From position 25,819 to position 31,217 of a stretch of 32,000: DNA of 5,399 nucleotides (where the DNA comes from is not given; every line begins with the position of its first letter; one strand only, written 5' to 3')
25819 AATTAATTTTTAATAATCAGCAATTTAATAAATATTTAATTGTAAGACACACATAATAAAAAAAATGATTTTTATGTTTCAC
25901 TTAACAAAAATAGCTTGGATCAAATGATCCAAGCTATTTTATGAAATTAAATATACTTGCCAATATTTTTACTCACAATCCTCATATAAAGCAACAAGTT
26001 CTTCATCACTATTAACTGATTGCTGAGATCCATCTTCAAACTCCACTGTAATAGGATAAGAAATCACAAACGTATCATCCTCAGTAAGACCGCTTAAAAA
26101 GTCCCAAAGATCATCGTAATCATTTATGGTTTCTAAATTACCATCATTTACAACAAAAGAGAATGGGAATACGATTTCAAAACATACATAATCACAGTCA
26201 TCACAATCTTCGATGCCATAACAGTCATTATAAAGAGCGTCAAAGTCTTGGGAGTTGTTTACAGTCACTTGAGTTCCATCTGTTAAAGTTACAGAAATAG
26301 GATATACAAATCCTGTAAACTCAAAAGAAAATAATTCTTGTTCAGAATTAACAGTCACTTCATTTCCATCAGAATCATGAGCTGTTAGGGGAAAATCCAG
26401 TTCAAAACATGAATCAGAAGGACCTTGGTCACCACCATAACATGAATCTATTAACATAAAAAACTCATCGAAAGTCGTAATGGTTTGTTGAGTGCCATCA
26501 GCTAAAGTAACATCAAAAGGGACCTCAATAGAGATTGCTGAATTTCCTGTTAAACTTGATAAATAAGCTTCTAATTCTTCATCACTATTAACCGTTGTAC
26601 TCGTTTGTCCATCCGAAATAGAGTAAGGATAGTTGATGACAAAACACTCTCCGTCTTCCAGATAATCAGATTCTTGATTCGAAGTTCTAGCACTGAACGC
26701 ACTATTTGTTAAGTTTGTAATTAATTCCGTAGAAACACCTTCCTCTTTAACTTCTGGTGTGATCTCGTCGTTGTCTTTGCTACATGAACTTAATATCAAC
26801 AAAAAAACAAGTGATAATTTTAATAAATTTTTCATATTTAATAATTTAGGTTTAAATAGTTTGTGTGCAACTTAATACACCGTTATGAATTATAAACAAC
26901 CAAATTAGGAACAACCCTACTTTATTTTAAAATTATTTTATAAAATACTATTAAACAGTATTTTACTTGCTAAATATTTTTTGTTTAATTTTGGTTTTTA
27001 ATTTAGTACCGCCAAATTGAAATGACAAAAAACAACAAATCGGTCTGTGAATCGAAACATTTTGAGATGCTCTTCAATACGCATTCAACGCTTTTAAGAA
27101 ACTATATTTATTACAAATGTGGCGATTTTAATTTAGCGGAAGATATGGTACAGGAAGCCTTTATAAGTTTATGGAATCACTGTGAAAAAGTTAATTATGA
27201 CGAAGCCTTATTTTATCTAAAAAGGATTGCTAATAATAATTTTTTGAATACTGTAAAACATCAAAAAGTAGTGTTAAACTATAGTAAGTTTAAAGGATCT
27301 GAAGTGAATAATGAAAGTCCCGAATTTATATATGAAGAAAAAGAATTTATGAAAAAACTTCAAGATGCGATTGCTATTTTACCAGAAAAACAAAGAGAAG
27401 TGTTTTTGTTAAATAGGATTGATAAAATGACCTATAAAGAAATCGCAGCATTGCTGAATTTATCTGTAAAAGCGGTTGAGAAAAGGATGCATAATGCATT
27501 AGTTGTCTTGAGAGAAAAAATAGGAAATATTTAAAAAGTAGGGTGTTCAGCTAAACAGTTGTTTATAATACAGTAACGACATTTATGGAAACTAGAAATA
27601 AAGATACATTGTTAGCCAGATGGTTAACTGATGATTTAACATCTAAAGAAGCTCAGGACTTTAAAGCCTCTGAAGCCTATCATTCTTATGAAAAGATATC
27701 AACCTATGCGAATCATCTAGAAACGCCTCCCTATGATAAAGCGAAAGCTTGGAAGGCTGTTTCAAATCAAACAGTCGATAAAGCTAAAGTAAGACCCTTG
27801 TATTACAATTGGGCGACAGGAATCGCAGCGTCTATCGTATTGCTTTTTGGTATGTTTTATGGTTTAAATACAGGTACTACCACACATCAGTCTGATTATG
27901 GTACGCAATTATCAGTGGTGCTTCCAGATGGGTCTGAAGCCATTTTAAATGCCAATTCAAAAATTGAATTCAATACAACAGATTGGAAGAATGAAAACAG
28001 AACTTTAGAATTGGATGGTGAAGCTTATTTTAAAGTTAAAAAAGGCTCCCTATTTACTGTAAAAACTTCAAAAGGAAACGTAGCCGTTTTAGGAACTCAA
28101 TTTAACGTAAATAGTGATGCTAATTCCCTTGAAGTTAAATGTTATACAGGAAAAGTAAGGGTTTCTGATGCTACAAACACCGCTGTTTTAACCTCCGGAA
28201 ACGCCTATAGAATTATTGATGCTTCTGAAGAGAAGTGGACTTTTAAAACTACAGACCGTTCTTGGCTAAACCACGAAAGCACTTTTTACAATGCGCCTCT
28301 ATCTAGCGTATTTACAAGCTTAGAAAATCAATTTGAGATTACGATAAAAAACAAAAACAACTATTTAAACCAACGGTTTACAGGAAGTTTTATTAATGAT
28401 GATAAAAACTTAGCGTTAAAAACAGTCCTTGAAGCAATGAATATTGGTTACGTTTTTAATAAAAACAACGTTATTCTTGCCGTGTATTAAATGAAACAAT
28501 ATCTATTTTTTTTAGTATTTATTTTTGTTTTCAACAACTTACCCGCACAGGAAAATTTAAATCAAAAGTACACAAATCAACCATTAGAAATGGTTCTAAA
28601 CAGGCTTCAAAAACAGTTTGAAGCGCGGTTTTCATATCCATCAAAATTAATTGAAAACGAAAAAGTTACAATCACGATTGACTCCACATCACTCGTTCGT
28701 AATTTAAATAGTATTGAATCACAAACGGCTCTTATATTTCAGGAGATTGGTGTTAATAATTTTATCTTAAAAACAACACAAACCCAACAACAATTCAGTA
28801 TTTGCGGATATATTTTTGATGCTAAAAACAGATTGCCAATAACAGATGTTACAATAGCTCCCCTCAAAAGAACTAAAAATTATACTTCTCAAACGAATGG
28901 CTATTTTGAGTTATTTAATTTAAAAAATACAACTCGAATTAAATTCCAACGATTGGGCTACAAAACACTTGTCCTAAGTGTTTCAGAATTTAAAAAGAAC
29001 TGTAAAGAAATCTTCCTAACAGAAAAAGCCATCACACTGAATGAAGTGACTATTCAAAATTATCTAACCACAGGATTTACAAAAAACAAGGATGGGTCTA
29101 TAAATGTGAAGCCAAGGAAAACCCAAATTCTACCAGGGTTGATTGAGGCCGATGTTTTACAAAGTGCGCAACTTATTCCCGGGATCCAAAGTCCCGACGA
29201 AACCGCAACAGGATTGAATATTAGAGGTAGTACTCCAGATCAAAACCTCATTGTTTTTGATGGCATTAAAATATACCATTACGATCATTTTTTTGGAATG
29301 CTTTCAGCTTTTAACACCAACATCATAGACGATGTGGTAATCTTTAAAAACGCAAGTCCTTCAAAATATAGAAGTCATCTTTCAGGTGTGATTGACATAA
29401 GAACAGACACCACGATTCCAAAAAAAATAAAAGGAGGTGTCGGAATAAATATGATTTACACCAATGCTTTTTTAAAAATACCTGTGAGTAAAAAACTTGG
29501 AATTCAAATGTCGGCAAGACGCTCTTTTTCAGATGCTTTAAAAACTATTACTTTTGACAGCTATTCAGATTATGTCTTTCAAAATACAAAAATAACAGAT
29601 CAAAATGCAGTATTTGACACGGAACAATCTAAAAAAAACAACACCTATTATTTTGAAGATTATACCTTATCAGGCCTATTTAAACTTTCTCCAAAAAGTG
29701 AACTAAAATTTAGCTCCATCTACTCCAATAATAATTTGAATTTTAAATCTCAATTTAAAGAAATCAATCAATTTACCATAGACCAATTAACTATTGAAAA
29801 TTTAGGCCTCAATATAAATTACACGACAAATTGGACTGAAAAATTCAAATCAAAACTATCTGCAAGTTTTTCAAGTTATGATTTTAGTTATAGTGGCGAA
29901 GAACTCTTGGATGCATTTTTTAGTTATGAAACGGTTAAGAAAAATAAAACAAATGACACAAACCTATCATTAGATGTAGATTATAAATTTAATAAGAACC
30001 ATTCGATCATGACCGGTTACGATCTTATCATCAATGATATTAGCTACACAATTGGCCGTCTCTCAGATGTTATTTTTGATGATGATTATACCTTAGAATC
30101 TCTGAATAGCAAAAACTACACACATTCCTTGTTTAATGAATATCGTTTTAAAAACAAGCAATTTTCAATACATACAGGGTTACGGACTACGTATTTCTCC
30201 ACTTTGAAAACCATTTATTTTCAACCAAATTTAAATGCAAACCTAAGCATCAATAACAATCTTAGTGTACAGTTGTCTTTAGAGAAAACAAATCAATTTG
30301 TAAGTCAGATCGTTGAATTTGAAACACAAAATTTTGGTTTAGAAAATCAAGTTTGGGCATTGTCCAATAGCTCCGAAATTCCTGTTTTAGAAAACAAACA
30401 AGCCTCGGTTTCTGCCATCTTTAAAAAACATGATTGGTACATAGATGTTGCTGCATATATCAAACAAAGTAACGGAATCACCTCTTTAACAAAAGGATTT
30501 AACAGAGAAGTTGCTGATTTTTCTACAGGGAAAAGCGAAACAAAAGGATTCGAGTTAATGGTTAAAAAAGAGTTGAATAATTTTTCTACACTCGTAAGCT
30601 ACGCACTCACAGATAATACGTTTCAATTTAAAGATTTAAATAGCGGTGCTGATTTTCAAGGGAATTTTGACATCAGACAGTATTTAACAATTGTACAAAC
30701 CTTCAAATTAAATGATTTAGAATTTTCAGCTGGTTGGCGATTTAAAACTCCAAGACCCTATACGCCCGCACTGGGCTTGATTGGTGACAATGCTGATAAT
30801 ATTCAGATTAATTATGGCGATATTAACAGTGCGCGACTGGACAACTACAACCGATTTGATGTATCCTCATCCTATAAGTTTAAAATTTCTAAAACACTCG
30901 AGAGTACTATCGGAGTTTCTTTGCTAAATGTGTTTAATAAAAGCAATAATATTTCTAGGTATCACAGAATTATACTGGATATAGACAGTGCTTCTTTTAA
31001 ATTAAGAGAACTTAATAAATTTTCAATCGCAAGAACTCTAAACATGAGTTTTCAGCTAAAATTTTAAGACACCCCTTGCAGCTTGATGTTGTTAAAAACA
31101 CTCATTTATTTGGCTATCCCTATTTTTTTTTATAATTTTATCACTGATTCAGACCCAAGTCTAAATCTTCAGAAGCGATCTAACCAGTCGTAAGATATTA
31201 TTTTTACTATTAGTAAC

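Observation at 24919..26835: Tandem pair of hyper-acidic, disulfide-framed repeat lipoproteins with no family I can recognise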

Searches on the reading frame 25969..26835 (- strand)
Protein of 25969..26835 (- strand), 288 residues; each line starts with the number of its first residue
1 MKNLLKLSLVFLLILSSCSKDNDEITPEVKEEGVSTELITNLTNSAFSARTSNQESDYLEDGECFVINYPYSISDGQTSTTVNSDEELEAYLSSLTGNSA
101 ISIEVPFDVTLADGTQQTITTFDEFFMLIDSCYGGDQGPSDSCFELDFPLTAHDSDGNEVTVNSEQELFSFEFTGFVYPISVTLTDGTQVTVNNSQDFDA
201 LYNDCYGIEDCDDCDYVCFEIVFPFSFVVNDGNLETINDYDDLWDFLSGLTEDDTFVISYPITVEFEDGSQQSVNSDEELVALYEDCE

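Call 4: search_protein_families(library=pfam, proteins=[window:25969-26835:-], max_evalue=10)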
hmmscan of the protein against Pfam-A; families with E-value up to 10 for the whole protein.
window:25969-26835:- (288 aa): 7 families
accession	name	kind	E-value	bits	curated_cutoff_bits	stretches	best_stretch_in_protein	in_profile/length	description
PF07484.17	Collar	-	0.00024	21.4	24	1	106-139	12-45/57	Phage Tail Collar Domain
PF24962.1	DUF7767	-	0.0095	16.5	27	1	76-101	62-87/95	Domain of unknown function (DUF7767)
PF18957.6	RibLong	-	0.014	16.6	27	0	259-275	71-87/93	Long Rib domain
PF00564.30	PB1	-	0.077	13.4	23.6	0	145-168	39-62/84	PB1 domain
PF23614.1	DUF7141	-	0.084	13.1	27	1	263-278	17-32/61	Domain of unknown function (DUF7141)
PF19686.4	DUF6188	-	0.17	12.6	27.1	0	94-119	22-47/121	Family of unknown function (DUF6188)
PF02736.25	Myosin_N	-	0.18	12.1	27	0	262-278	28-44/45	Myosin N-terminal SH3-like domain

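Call 5: search_protein_families(library=ncbifam, proteins=[window:25969-26835:-], max_evalue=10)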
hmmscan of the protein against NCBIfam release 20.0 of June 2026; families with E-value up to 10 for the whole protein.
window:25969-26835:- (288 aa): 7 families
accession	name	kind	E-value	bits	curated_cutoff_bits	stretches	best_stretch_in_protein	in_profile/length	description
NF049889.1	AlphArabdaseBT0360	equivalog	0.00026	19.6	600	1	4-103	6-108/639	arabinan endo-1,5-alpha-L-arabinosidase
NF038041.1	fim_Mfa1_fam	subfamily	0.0022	17.3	130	1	2-109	3-116/495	Mfa1 family fimbria major subunit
NF052634.1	Riean_0653_fam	subfamily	0.0047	17.8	57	1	1-36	1-38/176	Riean_0653 family protein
NF041428.1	TrsH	subfamily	0.013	15.6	150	1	1-32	1-32/149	TrsH/TraH family protein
NF051432.1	PepSY_MTB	domain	0.027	14.9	60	1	175-201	69-95/101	PepSY domain-containing protein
NF038186.1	YPDG_rpt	domain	0.062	14.3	40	0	258-275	76-93/98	YPDG domain-containing protein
NF058647.1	lipo_LytA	equivalog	0.55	10.5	110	1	1-35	1-35/107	acidic lipoprotein LytA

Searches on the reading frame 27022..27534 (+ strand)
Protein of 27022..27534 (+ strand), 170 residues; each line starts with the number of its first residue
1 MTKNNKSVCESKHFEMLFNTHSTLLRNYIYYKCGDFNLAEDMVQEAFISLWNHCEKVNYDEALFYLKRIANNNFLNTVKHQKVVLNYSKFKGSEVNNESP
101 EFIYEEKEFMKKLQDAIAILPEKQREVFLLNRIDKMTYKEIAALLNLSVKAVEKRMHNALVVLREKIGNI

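Call 17: search_protein_families(library=pfam, proteins=[window:27022-27534:+], max_evalue=0.001)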
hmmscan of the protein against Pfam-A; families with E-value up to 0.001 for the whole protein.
window:27022-27534:+ (170 aa): 3 families
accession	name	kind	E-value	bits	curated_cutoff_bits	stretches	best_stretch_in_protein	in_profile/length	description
PF08281.18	Sigma70_r4_2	-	2e-17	63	25.7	1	112-160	3-51/54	Sigma-70, region 4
PF04545.22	Sigma70_r4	-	9.2e-11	41.5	24.1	1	116-165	1-50/50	Sigma-70, region 4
PF04542.20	Sigma70_r2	-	1.7e-10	41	24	1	17-82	1-69/71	Sigma-70 region 2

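Call 42: search_protein_families(library=ncbifam, proteins=[window:27022-27534:+], max_evalue=0.001)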
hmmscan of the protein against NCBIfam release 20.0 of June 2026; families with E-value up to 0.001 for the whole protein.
window:27022-27534:+ (170 aa): 93 families (the best 25 are shown)
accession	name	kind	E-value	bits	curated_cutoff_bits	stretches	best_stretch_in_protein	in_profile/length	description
TIGR02985.1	Sig70_bacteroi1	subfamily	5.6e-34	117.7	126.4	1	13-167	2-162/162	RNA polymerase sigma-70 factor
TIGR02937.1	sigma70-ECF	superfamily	1.9e-25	89.4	42.9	1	14-166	3-164/165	sigma-70 family RNA polymerase sigma factor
TIGR02983.1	SigE-fam_strep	subfamily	8.3e-22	77.8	141.55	1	11-167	5-158/162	SigE family RNA polymerase sigma factor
NF009166.1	PRK12513.1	equivalog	4.6e-21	75.4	206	1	10-167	20-186/193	RNA polymerase sigma factor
NF058625.1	sigma_PG0214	equivalog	5.5e-21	75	130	1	21-167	13-161/170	GFO_1088 family ECF-type sigma factor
TIGR02950.1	SigM_subfam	subfamily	6.7e-19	68.3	147.95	1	15-160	3-151/159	RNA polymerase sigma factor, SigM family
NF004113.0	PRK05602.1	equivalog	2e-17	63.5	208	1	34-166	67-200/211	RNA polymerase sigma factor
NF008888.0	PRK11922.1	equivalog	1.2e-16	61.1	204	1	38-168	56-197/231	RNA polymerase sigma factor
NF007229.0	PRK09647.1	equivalog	1.9e-16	60.1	265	1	13-167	45-202/220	RNA polymerase sigma factor SigE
NF007216.0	PRK09638.1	equivalog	5.2e-16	58.9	194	1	10-167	16-174/180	RNA polymerase sigma factor SigY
NF041727.1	ECF_sigma_FecI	equivalog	6e-16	58.9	260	1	8-159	7-160/169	ferric citrate uptake sigma factor FecI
TIGR02952.1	Sig70_famx2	equivalog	7e-16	58.6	206.45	1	10-165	9-168/170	ECF subfamily RNA polymerase sigma factor, BldN family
TIGR02989.1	Sig-70_gvs1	subfamily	7.8e-16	58.4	124.55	1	13-165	2-156/158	RNA polymerase sigma-70 factor, Rhodopirellula/Verrucomicrobium family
NF005448.0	PRK07037.1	equivalog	1.1e-15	57.6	190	1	5-165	6-169/186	RNA polymerase factor sigma-70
TIGR02959.1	SigZ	equivalog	4.3e-15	55.9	168.65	1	19-167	2-148/170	RNA polymerase sigma factor SigZ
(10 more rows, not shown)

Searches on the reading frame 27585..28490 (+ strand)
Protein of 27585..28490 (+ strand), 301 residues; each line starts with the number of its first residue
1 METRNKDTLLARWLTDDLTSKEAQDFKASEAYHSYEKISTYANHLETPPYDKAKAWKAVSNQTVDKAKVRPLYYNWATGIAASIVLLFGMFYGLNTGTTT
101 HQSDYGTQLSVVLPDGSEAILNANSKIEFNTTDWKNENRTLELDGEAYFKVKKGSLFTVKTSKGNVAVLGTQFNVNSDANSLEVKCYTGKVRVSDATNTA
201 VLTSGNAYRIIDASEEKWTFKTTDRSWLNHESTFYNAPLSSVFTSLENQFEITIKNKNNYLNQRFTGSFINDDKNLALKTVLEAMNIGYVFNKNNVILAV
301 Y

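Call 17: search_protein_families(library=pfam, proteins=[window:27585-28490:+], max_evalue=0.001)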
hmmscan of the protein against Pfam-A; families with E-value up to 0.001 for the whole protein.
window:27585-28490:+ (301 aa): 2 families
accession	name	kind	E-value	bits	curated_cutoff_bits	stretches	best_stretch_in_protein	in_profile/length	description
PF04773.18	FecR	-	9.7e-19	68.1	24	1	102-192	4-97/97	FecR protein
PF16344.10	FecR_C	-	1.1e-07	32.2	24.4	1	233-297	3-69/70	FecR, C-terminal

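Call 42: search_protein_families(library=ncbifam, proteins=[window:27585-28490:+], max_evalue=0.001)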
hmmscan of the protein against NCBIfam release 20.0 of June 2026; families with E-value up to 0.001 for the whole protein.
window:27585-28490:+ (301 aa): 2 families
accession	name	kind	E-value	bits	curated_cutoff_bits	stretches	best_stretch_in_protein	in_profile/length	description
NF007296.1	PRK09774.1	equivalog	2.8e-10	39.8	385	1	105-285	111-296/313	ferric citrate uptake sigma factor regulator FecR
NF047849.1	Lsa33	exception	2.9e-05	23.4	420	1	149-211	116-185/310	surface adhesin Lsa33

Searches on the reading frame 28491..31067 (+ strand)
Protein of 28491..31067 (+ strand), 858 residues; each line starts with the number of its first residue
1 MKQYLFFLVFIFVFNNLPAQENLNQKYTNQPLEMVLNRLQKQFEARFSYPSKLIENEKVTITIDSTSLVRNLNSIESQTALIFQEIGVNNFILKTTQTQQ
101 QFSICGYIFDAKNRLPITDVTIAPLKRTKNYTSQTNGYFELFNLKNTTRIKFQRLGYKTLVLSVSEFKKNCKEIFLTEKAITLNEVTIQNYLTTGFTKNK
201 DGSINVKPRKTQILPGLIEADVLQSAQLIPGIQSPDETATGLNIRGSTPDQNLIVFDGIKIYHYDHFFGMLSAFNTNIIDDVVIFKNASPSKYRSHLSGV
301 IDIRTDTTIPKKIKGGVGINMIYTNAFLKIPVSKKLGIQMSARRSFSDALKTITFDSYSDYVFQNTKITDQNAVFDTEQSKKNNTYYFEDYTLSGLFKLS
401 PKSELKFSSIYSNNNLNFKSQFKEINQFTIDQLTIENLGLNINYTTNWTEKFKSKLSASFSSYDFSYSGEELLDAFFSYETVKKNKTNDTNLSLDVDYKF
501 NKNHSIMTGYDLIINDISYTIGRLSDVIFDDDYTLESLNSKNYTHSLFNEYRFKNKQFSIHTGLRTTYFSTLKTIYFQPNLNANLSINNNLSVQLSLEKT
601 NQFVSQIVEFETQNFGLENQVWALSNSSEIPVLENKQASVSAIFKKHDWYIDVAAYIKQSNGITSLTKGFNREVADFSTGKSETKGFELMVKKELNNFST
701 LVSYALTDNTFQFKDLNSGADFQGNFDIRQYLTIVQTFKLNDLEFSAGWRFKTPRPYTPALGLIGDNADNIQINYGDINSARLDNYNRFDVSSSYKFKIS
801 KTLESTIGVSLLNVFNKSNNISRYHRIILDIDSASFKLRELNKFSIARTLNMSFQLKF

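Call 17: search_protein_families(library=pfam, proteins=[window:28491-31067:+], max_evalue=0.001)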
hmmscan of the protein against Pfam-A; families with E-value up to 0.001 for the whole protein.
window:28491-31067:+ (858 aa): 3 families
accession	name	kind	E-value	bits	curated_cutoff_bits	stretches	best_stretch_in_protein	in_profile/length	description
PF13715.12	CarbopepD_reg_2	-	1.7e-09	38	32.2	1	104-188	1-88/88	CarboxypepD_reg-like domain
PF07715.20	Plug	-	3.5e-08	34.3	23.9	1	221-296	24-102/107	TonB-dependent Receptor Plug Domain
PF16344.10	FecR_C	-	0.0004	20.8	24.4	1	28-86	5-63/70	FecR, C-terminal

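Call 42: search_protein_families(library=ncbifam, proteins=[window:28491-31067:+], max_evalue=0.001)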
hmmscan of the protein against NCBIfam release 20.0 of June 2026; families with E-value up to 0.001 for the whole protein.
window:28491-31067:+ (858 aa): 0 families

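Call 43: search_solved_structures(query=window:28491-31067:+, max_evalue=0.001)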
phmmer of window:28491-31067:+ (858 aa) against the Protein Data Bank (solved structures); distinct sequences matched with E-value up to 0.001: 0.
